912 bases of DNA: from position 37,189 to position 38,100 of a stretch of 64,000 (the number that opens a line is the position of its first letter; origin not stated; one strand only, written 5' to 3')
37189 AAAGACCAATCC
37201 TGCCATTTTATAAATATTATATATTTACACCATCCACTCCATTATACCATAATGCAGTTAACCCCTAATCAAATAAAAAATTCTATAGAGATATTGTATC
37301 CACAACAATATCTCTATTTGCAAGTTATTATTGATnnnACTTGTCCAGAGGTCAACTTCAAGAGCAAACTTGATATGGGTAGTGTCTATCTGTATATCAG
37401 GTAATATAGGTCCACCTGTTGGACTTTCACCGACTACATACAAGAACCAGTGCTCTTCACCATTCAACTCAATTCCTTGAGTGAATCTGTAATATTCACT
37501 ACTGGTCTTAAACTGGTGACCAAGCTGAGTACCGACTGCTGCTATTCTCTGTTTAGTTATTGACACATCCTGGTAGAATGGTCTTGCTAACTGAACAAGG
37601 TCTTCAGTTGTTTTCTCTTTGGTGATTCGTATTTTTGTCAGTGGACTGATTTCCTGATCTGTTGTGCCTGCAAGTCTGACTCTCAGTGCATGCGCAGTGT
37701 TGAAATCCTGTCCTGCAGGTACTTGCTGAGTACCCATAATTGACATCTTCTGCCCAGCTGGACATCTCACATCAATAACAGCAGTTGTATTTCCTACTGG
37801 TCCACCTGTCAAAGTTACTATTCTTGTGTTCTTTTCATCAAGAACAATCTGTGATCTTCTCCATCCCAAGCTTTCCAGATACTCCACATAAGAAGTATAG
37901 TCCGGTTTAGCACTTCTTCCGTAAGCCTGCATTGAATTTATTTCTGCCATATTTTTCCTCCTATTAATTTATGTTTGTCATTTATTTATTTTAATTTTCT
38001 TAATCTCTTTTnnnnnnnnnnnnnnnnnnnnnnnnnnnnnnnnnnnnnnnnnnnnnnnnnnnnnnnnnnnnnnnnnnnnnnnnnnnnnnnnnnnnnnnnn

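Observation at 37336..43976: Three dispersed paralogs of a roughly 200-aa protein (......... family), candidate major structural or capsid proteins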

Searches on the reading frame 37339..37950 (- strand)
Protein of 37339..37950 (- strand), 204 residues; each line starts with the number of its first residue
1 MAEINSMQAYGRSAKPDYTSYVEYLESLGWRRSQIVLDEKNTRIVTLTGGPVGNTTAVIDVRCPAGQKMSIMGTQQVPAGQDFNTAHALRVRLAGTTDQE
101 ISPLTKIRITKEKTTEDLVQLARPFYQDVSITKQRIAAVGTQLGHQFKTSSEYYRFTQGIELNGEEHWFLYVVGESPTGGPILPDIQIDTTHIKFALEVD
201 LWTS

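Call 9: search_protein_families(library=pfam, proteins=[window:37339-37950:-], max_evalue=0.01)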
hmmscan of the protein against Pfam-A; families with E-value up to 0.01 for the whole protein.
window:37339-37950:- (204 aa): 0 families

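Call 10: search_protein_families(library=phrogs, proteins=[window:37339-37950:-], max_evalue=0.01)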
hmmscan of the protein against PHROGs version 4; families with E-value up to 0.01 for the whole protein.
window:37339-37950:- (204 aa): 0 families

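Call 13: find_homologous_proteins(query=A1, max_evalue=0.001)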
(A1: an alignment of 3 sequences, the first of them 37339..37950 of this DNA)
Query A1 (3 sequences) (204 aa, profile of the alignment): 188 proteins with E <= 0.001 among 1198 candidates; the best 120 are listed.
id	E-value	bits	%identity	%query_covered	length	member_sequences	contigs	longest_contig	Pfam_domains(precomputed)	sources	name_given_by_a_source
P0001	1.5e-97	343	100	97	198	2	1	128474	-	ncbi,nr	ncbi:MAG: hypothetical protein PHP08_00425 [Candidatus Dojkabacteria bacterium]|nr:hypothetical prot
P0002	4.2e-93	328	42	94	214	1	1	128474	-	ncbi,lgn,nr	ncbi:MAG: hypothetical protein PHP08_00465 [Candidatus Dojkabacteria bacterium]|nr:hypothetical prot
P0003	1.6e-88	313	39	91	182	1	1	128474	-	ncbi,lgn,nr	ncbi:MAG: hypothetical protein PHP08_00455 [Candidatus Dojkabacteria bacterium]|nr:hypothetical prot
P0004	1.5e-80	287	70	97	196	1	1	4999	-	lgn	-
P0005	2.4e-78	280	71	100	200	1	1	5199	-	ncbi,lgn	-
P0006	5.4e-78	279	72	94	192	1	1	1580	-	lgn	-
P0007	7.0e-78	279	66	97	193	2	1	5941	-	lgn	-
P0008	9.2e-78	278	70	100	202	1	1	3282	-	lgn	-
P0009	1.1e-77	278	70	94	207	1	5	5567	-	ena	-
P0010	1.1e-77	278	70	100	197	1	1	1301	-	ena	-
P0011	1.4e-77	278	68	99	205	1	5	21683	-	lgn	-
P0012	2.5e-77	277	68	100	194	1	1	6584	-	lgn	-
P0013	4.0e-77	276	68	100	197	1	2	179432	-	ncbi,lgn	-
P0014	5.8e-77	276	67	100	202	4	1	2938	-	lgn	-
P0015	1.4e-76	275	69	100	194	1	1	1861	-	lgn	-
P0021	9.2e-76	272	67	100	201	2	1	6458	-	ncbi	-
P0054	2.7e-62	228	58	100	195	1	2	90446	-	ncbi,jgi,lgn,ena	jgi:hypothetical protein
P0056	3.7e-62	227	58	100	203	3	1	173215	-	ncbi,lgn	-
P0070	4.7e-60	221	59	98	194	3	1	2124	-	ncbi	-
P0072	7.1e-60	220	56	100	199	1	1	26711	-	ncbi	-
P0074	1.3e-59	219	56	100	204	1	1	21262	-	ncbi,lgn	-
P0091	2.8e-57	212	39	90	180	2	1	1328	-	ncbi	-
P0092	2.8e-57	212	60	93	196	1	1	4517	-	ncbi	-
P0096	7.2e-57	210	38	91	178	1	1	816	-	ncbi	-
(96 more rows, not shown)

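Call 14: search_solved_structures(query=A1, max_evalue=10)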
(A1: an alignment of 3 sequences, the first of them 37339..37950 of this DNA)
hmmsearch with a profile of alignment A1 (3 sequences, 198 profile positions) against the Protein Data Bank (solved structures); distinct sequences matched with E-value up to 10: 5.
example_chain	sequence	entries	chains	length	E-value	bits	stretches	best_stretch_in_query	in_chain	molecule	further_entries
6w1c_E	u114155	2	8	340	0.63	12.8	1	46-108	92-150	E2 glycoprotein | Spike glycoprotein E2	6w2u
5z62_M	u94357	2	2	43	1.2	12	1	49-72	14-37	Cytochrome c oxidase subunit 8A, mitochondrial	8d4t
5ph0_A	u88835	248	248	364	1.6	11.6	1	11-33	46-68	Lysine-specific demethylase 4D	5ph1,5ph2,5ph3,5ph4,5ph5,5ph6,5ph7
5f5a_A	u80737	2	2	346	1.6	11.5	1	11-33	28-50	Lysine-specific demethylase 4D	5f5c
9i6f_M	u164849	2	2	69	3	10.6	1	49-72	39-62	Cytochrome c oxidase subunit 8A, mitochondrial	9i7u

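Call 15: search_dna_similar(query=window:37339-37950:-, collection=phages, mode=protein, max_evalue=0.01)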
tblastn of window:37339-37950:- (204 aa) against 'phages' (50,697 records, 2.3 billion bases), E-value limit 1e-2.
No match.

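Call 19: find_encoding_contigs(protein=P0013, flank=10000, max_places=3)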
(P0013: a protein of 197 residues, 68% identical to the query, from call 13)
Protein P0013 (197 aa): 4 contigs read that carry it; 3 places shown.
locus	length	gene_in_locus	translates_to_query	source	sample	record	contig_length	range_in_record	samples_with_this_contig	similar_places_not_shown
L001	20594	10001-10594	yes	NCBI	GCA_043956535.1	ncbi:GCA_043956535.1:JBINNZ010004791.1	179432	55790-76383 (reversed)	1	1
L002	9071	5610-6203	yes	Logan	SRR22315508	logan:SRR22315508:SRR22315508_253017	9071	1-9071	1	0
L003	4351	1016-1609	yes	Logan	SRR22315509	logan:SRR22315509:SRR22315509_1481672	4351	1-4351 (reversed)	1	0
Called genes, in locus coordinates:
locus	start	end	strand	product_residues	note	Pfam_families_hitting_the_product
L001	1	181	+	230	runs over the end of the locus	-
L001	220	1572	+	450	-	PF08706:D5_N, PF19263:DUF5906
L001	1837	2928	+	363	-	-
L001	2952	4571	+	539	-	-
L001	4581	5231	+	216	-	-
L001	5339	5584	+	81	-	-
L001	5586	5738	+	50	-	-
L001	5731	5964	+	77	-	-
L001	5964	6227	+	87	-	-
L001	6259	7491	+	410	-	PF00534:Glycos_transf_1, PF13692:Glyco_trans_1_4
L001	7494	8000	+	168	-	-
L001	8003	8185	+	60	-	-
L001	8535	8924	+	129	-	-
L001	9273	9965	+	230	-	-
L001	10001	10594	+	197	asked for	-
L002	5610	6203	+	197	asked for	-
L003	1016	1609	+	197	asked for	-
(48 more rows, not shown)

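Call 23: predict_structure(alignment_id=A2)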
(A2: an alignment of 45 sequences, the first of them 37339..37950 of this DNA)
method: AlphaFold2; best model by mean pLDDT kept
length: 204 residues; sequences in the alignment: 45
mean_pLDDT: 89.4   pTM: 0.83
mean pLDDT of the five models: 89.4, 89.2, 87.9, 77.0, 74.7
residues with pLDDT >= 90: 156; 70-90: 26; 50-70: 10; < 50: 12
segments of 3 or more residues with pLDDT < 50: 1-12
pLDDT, mean of each block of 10 residues (from residue 1): 42 72 95 97 97 97 96 92 94 95 96 86 97 75 80 95 95 92 96 97 94
secondary structure, 60 per line:
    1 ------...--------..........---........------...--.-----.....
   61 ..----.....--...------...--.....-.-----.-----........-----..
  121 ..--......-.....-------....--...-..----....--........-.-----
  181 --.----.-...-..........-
elements in order: H18-27 E31-38 E45-47 E56-62 E67-71 E88-92 E106-113 E119-122 H126-129 E132-136 E144-147 E160-163 E166-173 E194-203

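Call 27: fold_search(model_id=the predicted structure, library=viral)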
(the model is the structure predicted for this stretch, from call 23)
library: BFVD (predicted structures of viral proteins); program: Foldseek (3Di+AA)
matches with E <= 10: 1228; with E <= 0.001: 21
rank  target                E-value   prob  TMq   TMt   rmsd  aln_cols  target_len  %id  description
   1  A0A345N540            1.6e-04  1.00  0.33  0.37  14.2       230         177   11  (no name in the UniProt tables at hand)
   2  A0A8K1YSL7            1.8e-04  1.00  0.32  0.15  13.6       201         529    9  Tail fiber protein (Fragment) [Klebsiella phage vB_Kpn-VAC111]
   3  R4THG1                2.2e-04  1.00  0.35  0.18   6.6       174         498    9  (no name in the UniProt tables at hand)
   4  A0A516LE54            2.2e-04  0.90  0.19  0.19  11.0       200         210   11  (no name in the UniProt tables at hand)
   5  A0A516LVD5            2.3e-04  1.00  0.31  0.26  11.2       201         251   14  (no name in the UniProt tables at hand)
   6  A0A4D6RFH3            2.3e-04  0.98  0.24  0.26  12.1       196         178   10  (no name in the UniProt tables at hand)
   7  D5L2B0                3.0e-04  1.00  0.42  0.34   5.7       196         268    6  Uncharacterized protein [uncultured virus]
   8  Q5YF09                3.4e-04  1.00  0.31  0.36   7.0       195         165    8  ORF078R [Rock bream iridovirus]
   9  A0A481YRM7            4.0e-04  1.00  0.38  0.43   5.3       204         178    8  Uncharacterized protein [Marseillevirus LCMAC101]
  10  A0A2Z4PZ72            4.4e-04  1.00  0.32  0.32  12.1       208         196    9  (no name in the UniProt tables at hand)
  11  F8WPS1                4.7e-04  1.00  0.32  0.27   7.9       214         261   11  (no name in the UniProt tables at hand)
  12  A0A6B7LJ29            5.2e-04  0.96  0.24  0.18  11.3       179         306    7  (no name in the UniProt tables at hand)
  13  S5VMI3                5.5e-04  1.00  0.37  0.40   5.7       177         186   10  Uncharacterized protein [Pseudomonas phage PaBG]
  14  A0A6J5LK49            7.3e-04  1.00  0.32  0.52   6.8       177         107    7  Virion structural protein [uncultured Caudovirales phage]
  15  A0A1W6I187            7.3e-04  1.00  0.36  0.40  12.8       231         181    9  Capsid protein VP4 [Sulfolobus polyhedral virus 1]
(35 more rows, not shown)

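Call 34: list_cluster_members(proteins=[P0013, P0054, P0056, P0072, P0074, P0021, P0070, P0092, P0091, P0096])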
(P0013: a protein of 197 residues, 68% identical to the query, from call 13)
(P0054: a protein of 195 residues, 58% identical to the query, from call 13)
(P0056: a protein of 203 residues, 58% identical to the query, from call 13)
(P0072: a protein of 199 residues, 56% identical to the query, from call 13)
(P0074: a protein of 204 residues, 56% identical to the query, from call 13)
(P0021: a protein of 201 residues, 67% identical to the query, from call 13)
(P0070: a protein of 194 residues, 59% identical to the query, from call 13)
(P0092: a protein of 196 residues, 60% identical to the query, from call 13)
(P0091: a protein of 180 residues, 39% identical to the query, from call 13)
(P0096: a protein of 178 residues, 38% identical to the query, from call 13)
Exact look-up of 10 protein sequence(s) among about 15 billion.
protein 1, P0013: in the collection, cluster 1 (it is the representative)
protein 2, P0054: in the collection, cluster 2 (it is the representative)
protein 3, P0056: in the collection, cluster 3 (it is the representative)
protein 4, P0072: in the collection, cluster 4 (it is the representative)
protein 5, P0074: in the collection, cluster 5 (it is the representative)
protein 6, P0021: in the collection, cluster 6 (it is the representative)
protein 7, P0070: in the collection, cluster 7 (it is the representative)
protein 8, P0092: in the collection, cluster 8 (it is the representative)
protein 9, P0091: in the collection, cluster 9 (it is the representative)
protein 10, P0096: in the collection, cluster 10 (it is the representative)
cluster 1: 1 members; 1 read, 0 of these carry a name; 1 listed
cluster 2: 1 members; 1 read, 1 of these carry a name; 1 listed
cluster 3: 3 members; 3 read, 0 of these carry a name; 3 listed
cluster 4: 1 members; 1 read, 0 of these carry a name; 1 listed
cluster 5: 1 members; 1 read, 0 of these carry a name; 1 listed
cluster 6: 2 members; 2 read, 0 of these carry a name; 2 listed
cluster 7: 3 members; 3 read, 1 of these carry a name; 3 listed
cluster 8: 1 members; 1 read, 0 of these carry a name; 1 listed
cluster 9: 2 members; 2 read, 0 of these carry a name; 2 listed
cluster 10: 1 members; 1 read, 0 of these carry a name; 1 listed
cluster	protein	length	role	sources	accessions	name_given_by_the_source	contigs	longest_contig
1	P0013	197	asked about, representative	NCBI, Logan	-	-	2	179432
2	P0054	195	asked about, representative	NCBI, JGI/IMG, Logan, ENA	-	hypothetical protein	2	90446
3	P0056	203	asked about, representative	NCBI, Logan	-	-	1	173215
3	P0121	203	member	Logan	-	-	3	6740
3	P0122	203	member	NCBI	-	-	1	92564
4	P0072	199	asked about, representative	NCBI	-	-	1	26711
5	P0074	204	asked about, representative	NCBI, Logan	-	-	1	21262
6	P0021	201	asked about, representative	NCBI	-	-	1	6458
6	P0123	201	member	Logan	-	-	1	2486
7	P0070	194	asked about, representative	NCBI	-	-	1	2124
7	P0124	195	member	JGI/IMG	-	hypothetical protein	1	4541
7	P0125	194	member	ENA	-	-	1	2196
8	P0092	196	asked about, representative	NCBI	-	-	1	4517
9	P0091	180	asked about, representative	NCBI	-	-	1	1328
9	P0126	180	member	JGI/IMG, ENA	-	-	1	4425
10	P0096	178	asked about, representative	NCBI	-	-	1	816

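Call 35: find_related_loci(query=A2, collection=genome_contigs, flank=10000)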
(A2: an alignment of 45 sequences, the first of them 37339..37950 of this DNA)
Query A2 (204 aa) in genome_contigs; peptide patterns used: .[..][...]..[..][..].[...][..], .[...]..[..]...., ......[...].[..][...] (x = any residue, [..] = any of these).
45 stretches matched a pattern; 3 encode a relative of the query (tblastn E <= 1e-3); 3 distinct loci.
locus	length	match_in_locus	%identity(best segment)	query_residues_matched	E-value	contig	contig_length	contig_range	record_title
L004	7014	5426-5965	52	13-203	3e-60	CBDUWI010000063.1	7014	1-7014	MAG TPA_asm: uncultured bacterium isolate SRR22302362_concoct_142 genome assembly, contig: ERZ25746724.6768, whole genom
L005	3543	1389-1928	54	1-165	1e-54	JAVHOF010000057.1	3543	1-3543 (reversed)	MAG: Candidatus Pacearchaeota archaeon isolate WB01no4_31_21 NODE_19505_length_3543_cov_9.397936, whole genome shotgun s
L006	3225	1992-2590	59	14-203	1e-52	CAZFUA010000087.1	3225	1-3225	MAG TPA_asm: Candidatus Micrarchaeota archaeon isolate SRP271791_co2_54 genome assembly, contig: NODE_10446_length_3225_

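Call 36: find_related_loci(query=A2, collection=viral_contigs, flank=10000)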
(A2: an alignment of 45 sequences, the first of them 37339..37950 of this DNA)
Query A2 (204 aa) in viral_contigs; peptide patterns used: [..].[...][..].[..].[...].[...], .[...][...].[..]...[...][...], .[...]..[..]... (x = any residue, [..] = any of these).
118 stretches matched a pattern, but none encodes a relative of the query by tblastn (E <= 1e-3).

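Call 37: find_encoding_contigs(protein=P0001, flank=1000, max_places=2)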
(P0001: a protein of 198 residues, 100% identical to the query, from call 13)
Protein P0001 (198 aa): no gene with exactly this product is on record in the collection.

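Call 38: find_encoding_contigs(protein=P0056, flank=10000, max_places=2)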
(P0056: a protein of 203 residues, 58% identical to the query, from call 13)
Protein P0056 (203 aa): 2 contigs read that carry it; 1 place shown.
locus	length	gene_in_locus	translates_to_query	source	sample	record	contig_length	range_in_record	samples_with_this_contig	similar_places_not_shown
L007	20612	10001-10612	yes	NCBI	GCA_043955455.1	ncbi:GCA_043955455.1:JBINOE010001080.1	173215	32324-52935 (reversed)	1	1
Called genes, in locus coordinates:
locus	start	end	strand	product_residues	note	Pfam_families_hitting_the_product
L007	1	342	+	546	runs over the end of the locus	PF01728:FtsJ (faint), PF00535:Glycos_transf_2, PF13641:Glyco_tranf_2_3 (weak), PF04989:RMNT_CmcI, PF13578:Methyltransf_24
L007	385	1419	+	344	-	-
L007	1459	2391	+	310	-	-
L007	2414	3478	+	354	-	PF01073:3Beta_HSD (weak), PF01370:Epimerase, PF02719:Polysacc_synt_2 (weak), PF04321:RmlD_sub_bind (weak), PF16363:GDP_Man_Dehyd, PF07993:NAD_binding_4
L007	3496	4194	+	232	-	PF13578:Methyltransf_24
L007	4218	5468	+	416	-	PF02310:B12-binding, PF04055:Radical_SAM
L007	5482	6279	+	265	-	-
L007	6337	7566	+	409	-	PF00534:Glycos_transf_1, PF13692:Glyco_trans_1_4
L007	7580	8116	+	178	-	-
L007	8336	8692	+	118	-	-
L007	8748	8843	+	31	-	-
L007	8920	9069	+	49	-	-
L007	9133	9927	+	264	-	-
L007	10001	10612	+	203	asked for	-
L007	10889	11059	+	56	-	-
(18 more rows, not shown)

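Call 43: find_encoding_contigs(protein=P0002, flank=500, max_places=2)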
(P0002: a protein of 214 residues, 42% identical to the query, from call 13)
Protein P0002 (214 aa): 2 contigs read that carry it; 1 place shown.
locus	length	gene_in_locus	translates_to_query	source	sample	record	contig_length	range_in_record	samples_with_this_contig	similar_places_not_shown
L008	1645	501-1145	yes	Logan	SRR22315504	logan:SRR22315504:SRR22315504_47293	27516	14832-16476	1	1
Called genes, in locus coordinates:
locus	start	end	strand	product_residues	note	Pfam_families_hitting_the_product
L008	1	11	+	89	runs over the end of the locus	-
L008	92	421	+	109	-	-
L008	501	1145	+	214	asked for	-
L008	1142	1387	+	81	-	-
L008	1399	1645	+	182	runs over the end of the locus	-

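Call 61: search_protein_families(library=ncbifam, proteins=[window:37339-37950:-], max_evalue=0.01)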
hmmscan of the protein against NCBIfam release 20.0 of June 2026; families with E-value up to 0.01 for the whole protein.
window:37339-37950:- (204 aa): 0 families

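Call 63: search_protein_representatives(alignment_id=A2)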
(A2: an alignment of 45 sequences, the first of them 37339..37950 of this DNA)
Query: 45 sequences, 200 profile positions. Proteins with E-value up to 0.001 (for the whole library): 153; up to 1e-10: 93; up to 1e-30: 35. The best 150 are listed.
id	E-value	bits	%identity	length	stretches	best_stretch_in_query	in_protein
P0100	6.3e-86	303.4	-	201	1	9-200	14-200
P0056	4.4e-85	300.7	-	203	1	1-199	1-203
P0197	2.4e-83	295.0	-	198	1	10-200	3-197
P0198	8.5e-77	273.6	-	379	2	9-199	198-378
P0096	2.4e-72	259.1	-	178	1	14-199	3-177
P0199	3.0e-66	239.2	-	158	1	1-153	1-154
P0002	1.1e-63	230.8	-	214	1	8-199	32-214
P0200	3.4e-63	229.2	-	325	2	15-199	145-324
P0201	3.2e-58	213.0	-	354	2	12-199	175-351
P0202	6.6e-54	198.9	-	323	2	14-199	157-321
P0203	1.7e-52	194.3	-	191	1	13-199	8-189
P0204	5.3e-50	186.1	-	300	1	14-199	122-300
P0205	4.7e-49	183.1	-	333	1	15-198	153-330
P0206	4.7e-47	176.5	-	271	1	5-199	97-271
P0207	2.1e-46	174.4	-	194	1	15-199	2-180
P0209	8.2e-43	162.7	-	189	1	9-199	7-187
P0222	4.0e-34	134.3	-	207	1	10-199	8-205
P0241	4.0e-27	111.5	-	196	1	1-199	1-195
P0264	3.4e-17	79.1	-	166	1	17-199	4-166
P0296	6.4e-09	52.0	-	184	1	10-199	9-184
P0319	1.6e-05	41.0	-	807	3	89-157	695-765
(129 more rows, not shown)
